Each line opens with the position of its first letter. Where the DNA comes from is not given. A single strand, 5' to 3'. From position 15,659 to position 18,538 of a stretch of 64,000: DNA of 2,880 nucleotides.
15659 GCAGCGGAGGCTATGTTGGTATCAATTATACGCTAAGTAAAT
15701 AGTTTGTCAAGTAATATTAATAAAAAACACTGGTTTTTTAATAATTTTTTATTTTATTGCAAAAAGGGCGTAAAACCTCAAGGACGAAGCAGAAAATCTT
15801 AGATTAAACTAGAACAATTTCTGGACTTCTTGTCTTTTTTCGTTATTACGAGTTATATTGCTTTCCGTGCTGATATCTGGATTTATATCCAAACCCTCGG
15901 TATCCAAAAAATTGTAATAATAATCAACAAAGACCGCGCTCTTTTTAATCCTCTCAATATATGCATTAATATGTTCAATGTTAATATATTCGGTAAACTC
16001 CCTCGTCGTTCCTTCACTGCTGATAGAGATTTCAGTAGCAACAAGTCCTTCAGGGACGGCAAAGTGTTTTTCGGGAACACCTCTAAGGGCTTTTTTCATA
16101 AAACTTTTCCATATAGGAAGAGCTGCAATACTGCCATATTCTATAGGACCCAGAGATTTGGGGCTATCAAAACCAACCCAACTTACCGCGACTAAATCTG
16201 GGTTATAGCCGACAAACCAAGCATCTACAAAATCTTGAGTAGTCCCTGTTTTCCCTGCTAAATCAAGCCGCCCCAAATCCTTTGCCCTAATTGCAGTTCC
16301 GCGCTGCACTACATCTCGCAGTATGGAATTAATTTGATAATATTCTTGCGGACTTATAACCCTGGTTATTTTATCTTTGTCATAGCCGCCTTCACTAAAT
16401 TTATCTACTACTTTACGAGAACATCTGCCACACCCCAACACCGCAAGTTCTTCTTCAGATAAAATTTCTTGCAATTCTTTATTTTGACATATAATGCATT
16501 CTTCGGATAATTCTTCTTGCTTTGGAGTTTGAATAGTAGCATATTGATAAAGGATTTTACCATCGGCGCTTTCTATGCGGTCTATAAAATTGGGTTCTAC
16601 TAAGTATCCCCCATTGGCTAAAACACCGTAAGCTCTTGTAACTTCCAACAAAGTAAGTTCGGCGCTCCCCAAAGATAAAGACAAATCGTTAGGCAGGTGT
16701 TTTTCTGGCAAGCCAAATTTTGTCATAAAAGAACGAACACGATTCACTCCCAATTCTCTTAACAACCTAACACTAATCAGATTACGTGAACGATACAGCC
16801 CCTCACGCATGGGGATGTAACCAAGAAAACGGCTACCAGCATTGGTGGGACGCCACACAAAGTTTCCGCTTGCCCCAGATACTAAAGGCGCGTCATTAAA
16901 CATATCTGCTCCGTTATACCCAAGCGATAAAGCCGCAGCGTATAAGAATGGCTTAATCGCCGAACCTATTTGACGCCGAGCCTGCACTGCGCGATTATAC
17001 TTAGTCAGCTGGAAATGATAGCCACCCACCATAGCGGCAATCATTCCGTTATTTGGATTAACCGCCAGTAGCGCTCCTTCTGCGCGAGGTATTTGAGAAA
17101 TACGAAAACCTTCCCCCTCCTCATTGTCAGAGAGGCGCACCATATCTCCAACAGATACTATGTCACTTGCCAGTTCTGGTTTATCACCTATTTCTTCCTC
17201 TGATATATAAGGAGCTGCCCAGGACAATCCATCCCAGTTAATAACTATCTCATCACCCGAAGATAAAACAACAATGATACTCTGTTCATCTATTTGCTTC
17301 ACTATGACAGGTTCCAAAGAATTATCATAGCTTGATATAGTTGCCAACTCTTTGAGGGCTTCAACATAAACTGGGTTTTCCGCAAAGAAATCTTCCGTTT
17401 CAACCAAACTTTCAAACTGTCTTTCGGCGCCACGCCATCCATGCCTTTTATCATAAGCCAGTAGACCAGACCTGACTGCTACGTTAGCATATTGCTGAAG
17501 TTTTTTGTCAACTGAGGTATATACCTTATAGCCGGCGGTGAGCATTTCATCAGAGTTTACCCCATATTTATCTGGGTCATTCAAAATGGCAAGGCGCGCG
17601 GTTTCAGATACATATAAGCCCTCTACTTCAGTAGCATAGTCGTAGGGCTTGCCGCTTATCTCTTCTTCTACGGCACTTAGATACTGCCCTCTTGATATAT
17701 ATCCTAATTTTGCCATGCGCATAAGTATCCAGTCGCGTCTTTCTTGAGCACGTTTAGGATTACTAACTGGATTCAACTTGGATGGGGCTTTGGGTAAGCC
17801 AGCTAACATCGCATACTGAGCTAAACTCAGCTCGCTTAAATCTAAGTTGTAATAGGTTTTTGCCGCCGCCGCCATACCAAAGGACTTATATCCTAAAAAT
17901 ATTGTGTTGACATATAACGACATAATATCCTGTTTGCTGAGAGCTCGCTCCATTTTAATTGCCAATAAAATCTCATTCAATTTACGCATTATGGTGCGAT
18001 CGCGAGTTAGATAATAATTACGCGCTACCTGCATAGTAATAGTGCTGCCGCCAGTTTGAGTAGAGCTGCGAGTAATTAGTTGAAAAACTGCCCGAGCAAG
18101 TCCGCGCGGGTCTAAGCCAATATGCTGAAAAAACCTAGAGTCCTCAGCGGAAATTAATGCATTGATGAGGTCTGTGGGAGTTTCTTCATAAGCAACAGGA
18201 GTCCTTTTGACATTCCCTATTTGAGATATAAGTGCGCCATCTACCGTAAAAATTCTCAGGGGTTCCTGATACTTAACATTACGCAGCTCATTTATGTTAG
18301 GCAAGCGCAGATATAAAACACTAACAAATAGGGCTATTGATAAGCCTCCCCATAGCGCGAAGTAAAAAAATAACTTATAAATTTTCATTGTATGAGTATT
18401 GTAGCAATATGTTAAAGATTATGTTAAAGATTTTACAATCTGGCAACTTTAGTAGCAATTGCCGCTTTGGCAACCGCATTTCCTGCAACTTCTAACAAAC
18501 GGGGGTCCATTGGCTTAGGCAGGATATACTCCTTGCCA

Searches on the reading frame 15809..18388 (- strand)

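Call 47: search_protein_families(library=pfam, proteins=[window:15809-18388:-], max_evalue=0.00001)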
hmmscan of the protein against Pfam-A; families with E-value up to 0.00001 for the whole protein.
window:15809-18388:- (859 aa): 3 families
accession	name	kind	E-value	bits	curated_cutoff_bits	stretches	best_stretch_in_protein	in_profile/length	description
PF00912.28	Transgly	-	6.2e-60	202.1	27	1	51-225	2-177/178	Transglycosylase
PF00905.27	Transpeptidase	-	7.8e-28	98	22.1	2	438-624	1-198/299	Penicillin binding protein transpeptidase domain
PF17092.11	PCB_OB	-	1.4e-17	64.9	27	1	318-435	1-110/111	Penicillin-binding protein OB-like domain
